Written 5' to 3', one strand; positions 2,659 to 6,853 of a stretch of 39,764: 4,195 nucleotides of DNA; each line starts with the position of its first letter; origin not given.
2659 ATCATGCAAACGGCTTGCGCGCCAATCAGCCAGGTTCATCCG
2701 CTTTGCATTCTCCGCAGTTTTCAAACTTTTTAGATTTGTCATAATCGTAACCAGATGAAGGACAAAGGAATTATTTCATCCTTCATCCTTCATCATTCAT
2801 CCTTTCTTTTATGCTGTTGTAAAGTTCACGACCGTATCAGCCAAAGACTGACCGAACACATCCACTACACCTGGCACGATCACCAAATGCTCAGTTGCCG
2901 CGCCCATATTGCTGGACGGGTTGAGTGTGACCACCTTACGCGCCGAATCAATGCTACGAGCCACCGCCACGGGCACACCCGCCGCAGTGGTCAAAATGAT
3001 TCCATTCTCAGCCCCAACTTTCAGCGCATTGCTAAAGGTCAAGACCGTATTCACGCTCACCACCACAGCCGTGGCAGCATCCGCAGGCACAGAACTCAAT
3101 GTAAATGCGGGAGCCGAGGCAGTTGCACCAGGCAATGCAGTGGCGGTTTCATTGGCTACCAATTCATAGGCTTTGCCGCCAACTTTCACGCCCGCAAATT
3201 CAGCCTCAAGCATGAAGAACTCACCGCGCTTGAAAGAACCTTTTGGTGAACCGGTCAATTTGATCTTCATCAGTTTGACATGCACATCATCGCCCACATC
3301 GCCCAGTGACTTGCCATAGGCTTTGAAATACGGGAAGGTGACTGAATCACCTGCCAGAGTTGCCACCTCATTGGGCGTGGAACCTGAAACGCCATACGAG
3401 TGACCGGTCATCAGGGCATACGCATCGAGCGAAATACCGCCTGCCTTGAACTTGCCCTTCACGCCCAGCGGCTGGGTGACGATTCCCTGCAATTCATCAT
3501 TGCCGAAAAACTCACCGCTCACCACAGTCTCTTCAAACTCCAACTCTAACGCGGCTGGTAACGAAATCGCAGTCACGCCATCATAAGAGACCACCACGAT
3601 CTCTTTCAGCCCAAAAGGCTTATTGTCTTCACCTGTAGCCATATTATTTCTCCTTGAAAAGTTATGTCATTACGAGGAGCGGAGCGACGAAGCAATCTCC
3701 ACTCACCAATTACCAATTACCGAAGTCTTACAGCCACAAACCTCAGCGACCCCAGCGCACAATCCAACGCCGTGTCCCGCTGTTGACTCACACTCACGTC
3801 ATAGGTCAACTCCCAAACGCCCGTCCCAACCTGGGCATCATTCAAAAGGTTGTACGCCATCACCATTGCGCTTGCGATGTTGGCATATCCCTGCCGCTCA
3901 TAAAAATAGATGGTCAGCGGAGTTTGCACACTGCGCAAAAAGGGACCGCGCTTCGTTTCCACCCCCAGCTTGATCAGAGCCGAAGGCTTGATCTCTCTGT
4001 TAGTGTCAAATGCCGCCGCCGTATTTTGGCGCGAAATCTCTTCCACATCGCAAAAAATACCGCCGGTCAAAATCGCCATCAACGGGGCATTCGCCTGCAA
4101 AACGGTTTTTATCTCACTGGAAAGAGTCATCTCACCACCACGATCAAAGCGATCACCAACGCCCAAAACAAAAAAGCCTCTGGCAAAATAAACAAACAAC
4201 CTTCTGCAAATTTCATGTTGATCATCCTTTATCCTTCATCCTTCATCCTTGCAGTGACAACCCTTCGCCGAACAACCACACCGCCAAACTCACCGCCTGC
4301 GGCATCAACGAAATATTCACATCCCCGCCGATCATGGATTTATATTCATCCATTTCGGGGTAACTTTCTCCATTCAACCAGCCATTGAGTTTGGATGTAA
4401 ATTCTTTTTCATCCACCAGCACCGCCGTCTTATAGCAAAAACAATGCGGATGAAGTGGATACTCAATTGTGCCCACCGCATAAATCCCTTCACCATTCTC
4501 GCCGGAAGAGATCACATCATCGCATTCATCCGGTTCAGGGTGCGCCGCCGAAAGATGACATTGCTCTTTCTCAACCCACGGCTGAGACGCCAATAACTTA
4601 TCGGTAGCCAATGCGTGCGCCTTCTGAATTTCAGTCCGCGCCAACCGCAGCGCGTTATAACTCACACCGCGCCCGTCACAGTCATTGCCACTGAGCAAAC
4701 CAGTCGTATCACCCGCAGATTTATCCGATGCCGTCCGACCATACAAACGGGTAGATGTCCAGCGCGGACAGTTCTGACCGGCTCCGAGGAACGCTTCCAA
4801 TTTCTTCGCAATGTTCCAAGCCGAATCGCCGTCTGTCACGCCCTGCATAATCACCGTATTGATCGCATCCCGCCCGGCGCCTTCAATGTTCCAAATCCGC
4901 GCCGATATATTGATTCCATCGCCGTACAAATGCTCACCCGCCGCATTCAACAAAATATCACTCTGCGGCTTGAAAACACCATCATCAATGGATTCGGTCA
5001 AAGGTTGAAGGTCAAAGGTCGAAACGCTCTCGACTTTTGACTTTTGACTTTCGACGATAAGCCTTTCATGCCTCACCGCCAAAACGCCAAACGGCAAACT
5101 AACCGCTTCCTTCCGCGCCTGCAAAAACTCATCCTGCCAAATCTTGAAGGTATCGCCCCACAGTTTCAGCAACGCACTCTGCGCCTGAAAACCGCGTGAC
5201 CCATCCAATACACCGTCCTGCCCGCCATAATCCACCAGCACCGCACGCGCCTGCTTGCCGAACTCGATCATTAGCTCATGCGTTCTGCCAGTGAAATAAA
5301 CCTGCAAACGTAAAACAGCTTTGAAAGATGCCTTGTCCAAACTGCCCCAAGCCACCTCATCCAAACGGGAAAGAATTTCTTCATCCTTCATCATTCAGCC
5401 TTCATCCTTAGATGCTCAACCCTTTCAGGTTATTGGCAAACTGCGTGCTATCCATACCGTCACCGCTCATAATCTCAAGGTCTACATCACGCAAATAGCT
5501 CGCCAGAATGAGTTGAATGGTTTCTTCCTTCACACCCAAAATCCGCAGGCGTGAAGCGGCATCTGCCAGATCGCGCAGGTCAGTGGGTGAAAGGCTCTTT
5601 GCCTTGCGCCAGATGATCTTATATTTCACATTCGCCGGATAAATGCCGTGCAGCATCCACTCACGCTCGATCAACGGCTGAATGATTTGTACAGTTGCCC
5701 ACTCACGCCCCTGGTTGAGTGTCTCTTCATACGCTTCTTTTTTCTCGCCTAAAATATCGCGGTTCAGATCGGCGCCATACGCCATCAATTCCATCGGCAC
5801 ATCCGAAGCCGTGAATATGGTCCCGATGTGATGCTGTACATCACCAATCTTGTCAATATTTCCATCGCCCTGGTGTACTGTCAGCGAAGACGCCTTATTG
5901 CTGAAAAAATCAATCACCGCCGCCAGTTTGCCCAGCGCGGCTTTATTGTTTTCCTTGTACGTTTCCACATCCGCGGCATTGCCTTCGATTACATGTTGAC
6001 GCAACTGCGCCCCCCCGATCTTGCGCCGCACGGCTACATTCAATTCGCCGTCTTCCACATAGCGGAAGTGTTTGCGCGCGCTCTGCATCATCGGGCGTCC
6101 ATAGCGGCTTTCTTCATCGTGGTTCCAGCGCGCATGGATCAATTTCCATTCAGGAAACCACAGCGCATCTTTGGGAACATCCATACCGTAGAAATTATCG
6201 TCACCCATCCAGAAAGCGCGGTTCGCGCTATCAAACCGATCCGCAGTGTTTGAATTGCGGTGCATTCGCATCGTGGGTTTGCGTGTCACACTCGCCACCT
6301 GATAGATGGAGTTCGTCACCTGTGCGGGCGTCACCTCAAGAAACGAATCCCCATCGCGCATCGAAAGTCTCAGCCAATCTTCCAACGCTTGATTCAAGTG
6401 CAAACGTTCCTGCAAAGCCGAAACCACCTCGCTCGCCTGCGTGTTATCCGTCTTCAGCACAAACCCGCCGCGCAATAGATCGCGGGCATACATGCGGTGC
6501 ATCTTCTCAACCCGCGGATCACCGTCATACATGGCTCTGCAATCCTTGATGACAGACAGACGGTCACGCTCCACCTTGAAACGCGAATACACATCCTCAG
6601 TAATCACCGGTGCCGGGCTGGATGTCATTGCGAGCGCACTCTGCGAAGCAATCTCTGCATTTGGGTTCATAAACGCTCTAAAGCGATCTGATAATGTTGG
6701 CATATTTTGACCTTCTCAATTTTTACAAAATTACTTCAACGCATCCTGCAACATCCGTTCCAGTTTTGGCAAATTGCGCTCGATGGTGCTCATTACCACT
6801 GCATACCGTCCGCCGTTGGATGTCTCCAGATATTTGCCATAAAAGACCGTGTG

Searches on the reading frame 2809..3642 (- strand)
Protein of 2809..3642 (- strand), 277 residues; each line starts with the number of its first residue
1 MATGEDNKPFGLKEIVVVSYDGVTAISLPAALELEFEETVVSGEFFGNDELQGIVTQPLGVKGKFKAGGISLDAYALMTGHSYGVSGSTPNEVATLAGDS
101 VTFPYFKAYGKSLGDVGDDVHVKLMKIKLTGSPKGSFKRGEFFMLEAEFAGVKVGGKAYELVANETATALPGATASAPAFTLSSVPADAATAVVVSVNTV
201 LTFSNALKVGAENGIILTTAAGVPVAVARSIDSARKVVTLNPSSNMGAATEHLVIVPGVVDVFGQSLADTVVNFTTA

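Call 7: search_protein_families(library=phrogs, proteins=[window:2809-3642:-], max_evalue=0.001)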
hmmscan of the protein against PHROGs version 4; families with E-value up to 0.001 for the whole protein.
window:2809-3642:- (277 aa): 2 families
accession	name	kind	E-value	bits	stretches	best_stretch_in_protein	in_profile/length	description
phrog_4971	-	tail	1.6e-25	91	1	5-262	6-266/283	major tail protein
phrog_88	-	tail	0.00078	19.9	0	12-130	27-146/291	major tail protein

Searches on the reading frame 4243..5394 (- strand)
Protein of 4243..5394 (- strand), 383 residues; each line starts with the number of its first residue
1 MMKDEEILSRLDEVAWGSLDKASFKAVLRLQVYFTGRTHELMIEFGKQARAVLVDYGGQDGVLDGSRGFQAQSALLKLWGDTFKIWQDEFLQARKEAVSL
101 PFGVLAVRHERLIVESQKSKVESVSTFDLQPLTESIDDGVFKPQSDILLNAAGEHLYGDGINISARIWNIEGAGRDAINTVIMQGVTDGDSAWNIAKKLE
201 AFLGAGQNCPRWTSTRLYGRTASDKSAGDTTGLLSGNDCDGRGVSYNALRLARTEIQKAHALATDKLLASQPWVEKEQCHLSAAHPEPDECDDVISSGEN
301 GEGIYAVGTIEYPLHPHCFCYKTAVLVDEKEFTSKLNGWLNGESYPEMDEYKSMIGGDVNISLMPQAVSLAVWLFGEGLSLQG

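Call 7: search_protein_families(library=phrogs, proteins=[window:4243-5394:-], max_evalue=0.001)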
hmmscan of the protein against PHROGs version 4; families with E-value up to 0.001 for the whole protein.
window:4243-5394:- (383 aa): 12 families
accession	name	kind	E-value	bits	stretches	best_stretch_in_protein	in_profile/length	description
phrog_1657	-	head and packaging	6.2e-36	125.4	1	135-355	120-329/337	head morphogenesis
phrog_4728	-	head and packaging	2.5e-14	53.9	1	144-353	155-323/591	head morphogenesis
phrog_7625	-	head and packaging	1.7e-13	51.3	1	155-335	112-258/504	head morphogenesis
phrog_115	-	head and packaging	6e-12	46.5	1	159-355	191-348/665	minor head protein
phrog_21401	-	tail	1.6e-11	44.4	1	154-354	128-304/566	pilot protein for DNA ejection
phrog_25879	-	head and packaging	3.9e-11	44.1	1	242-335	69-158/173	head morphogenesis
phrog_16625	-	moron, auxiliary metabolic gene and host takeover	4.4e-08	33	1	241-344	231-331/869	Bxa ADP-ribosyl transferase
phrog_17987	-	head and packaging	5.7e-07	29.1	1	224-337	182-290/856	head maturation protease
phrog_35295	-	unknown function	6.7e-05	22.7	1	159-333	139-311/794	-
phrog_2468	-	head and packaging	8.2e-05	23.2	1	166-277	140-215/303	head morphogenesis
phrog_595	-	head and packaging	9.5e-05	22.9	1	154-266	167-240/513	head maturation protease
phrog_6577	-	unknown function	0.00093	18.6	0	166-333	107-237/1066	-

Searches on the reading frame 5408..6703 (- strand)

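Call 7: search_protein_families(library=phrogs, proteins=[window:5408-6703:-], max_evalue=0.001)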
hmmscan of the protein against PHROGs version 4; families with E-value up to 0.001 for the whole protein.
window:5408-6703:- (431 aa): 2 families
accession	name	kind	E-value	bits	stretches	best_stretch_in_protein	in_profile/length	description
phrog_19480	-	head and packaging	2.1e-24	86.8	1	90-375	117-417/737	head morphogenesis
phrog_9232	-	head and packaging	2.5e-05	24.3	0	52-223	59-238/502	portal protein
